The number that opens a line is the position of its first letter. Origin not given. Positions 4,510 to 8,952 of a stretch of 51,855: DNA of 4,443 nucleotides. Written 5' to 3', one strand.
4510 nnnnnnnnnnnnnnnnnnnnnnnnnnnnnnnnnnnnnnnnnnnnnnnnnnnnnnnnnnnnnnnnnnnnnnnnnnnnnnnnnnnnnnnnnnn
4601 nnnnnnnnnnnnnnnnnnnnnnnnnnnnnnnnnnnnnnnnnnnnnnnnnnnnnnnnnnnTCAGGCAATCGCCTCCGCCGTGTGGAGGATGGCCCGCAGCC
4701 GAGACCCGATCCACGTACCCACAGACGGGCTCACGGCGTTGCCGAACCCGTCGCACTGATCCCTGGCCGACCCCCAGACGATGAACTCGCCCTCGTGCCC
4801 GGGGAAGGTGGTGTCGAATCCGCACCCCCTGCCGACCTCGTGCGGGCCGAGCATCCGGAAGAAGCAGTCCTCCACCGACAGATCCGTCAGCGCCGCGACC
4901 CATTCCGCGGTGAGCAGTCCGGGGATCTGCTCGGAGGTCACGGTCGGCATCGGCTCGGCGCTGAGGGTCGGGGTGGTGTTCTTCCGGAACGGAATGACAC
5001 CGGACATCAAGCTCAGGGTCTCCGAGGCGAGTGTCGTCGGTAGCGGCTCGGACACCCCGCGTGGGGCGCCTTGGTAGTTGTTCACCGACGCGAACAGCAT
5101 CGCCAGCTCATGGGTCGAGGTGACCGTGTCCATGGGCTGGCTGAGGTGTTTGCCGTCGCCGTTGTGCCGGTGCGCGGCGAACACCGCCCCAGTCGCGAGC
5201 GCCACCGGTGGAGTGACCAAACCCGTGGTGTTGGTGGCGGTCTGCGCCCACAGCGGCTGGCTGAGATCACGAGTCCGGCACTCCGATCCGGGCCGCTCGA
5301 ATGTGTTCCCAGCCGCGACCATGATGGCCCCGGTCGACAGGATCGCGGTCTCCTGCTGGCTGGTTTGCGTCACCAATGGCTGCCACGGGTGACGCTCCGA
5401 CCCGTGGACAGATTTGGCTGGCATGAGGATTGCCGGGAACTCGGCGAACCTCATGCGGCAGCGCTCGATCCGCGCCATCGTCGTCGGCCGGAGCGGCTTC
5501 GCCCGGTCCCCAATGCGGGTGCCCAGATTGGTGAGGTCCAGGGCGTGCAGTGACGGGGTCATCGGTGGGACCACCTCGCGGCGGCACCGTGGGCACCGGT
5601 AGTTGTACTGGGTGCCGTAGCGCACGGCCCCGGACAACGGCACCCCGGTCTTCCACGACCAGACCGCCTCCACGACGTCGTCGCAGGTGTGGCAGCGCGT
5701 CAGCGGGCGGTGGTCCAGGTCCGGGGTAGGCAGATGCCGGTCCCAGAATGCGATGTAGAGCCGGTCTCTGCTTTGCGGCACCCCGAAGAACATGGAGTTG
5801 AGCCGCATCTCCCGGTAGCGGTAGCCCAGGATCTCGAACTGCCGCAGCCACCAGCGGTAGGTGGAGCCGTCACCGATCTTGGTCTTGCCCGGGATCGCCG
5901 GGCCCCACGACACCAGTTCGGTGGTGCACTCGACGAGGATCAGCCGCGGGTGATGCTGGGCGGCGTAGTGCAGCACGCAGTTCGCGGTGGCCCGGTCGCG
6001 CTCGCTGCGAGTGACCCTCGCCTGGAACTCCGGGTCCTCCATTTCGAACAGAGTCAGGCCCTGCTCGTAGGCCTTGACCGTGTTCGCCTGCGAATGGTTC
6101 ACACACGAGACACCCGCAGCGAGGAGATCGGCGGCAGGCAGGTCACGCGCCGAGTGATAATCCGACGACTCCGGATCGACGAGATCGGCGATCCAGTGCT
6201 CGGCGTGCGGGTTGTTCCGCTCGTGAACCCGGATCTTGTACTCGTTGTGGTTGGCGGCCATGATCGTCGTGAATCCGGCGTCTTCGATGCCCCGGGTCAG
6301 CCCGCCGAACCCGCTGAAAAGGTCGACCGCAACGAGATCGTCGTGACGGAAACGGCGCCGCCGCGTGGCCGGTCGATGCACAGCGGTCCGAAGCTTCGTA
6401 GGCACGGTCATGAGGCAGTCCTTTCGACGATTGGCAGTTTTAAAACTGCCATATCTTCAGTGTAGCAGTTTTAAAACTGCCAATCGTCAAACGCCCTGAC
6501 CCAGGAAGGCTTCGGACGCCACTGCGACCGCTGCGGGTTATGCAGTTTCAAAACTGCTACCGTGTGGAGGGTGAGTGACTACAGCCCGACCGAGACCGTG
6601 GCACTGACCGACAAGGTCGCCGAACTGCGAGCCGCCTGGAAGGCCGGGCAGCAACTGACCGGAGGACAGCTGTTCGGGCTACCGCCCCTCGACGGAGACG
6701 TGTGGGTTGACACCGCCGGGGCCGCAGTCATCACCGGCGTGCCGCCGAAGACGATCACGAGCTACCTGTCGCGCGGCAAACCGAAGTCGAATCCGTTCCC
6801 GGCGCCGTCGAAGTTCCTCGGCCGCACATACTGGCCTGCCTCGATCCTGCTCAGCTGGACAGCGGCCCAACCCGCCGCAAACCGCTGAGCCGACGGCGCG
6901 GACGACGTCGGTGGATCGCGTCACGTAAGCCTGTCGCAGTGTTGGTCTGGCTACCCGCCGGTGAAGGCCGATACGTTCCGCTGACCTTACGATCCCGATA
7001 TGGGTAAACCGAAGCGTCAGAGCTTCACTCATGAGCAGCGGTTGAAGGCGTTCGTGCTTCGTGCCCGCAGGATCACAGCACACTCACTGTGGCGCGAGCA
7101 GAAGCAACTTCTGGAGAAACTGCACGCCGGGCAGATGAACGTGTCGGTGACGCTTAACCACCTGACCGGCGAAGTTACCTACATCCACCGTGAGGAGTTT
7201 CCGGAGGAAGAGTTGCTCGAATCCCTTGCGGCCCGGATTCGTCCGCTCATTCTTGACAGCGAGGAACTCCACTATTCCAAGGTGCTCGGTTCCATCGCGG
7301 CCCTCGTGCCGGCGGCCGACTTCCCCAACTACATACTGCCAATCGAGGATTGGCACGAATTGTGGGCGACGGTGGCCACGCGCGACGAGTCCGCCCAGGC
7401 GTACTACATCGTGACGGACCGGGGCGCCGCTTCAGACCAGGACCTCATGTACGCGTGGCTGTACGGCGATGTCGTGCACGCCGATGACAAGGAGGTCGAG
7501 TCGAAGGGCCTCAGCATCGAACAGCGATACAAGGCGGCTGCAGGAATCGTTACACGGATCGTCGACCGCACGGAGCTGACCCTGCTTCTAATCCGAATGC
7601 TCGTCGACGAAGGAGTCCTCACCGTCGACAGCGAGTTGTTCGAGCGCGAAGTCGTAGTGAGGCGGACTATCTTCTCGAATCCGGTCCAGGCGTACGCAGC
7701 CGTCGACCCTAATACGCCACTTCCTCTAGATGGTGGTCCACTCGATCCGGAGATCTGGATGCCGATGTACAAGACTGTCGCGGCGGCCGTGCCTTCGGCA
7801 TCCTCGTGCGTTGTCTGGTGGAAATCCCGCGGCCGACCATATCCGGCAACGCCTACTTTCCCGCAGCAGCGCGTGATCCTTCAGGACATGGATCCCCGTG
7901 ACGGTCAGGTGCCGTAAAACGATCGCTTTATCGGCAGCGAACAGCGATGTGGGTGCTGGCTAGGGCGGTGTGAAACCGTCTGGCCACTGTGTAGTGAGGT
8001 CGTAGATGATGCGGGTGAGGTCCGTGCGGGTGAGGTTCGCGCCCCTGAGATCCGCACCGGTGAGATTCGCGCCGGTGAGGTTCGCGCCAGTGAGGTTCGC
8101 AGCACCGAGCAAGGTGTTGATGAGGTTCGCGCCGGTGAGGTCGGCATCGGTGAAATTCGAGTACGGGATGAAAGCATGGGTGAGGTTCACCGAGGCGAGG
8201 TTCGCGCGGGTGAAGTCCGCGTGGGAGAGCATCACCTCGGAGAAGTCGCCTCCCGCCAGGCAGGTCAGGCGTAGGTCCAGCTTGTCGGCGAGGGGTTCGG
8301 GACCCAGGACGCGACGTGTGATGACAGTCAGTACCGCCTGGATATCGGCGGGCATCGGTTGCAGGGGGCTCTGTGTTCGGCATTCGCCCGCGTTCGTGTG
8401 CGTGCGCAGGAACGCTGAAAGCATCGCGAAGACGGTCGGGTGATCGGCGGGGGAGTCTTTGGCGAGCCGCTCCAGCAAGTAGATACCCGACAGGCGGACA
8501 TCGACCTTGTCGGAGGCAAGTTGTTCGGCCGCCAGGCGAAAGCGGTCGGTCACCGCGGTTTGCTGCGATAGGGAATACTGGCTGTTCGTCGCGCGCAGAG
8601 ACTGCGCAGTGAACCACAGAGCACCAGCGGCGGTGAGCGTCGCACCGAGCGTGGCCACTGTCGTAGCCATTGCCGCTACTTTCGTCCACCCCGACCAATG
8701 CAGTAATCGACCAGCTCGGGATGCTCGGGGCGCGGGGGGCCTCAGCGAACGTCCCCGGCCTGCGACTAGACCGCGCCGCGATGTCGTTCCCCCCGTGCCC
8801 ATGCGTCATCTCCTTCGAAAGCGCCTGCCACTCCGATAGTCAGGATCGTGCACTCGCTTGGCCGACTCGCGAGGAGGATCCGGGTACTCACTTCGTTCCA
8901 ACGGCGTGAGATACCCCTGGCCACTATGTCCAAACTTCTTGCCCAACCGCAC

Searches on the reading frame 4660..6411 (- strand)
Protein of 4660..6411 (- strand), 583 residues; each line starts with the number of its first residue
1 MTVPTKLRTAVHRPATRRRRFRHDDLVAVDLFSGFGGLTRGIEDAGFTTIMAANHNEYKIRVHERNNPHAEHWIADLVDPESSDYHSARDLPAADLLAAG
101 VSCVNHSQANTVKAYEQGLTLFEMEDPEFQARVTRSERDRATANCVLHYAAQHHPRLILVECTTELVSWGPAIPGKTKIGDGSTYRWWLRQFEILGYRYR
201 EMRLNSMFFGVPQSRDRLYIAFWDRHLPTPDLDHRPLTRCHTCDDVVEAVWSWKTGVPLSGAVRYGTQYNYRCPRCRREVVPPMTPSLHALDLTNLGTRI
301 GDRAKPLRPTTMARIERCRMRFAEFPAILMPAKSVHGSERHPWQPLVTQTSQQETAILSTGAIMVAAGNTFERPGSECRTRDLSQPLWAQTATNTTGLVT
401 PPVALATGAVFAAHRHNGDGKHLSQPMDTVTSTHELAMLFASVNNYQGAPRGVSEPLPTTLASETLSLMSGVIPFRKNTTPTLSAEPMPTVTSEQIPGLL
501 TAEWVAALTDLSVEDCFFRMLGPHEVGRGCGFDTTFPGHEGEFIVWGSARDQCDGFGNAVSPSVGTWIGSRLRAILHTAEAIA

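Call 18: search_protein_families(library=pfam, proteins=[window:4660-6411:-], max_evalue=0.01)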
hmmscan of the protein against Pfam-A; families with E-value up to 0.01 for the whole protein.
window:4660-6411:- (583 aa): 1 family
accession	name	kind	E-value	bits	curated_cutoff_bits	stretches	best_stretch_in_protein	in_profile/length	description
PF00145.23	DNA_methylase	-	4.5e-17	62.9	22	2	29-114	4-82/324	C-5 cytosine-specific DNA methylase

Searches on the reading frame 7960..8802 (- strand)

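Call 45: search_protein_families(library=pfam, proteins=[window:7960-8802:-], max_evalue=0.001)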
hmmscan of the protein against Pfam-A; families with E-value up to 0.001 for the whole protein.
window:7960-8802:- (280 aa): 3 families
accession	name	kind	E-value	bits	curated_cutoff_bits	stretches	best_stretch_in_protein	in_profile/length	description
PF00805.28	Pentapeptide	-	5.4e-21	74.2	20.2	3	225-264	1-40/40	Pentapeptide repeats (8 copies)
PF13599.13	Pentapeptide_4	-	2.2e-07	31.3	38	1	194-263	5-74/78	Pentapeptide repeat region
PF13576.12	Pentapeptide_3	-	1.6e-06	28.7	27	0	215-255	4-47/48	Pentapeptide repeats (9 copies)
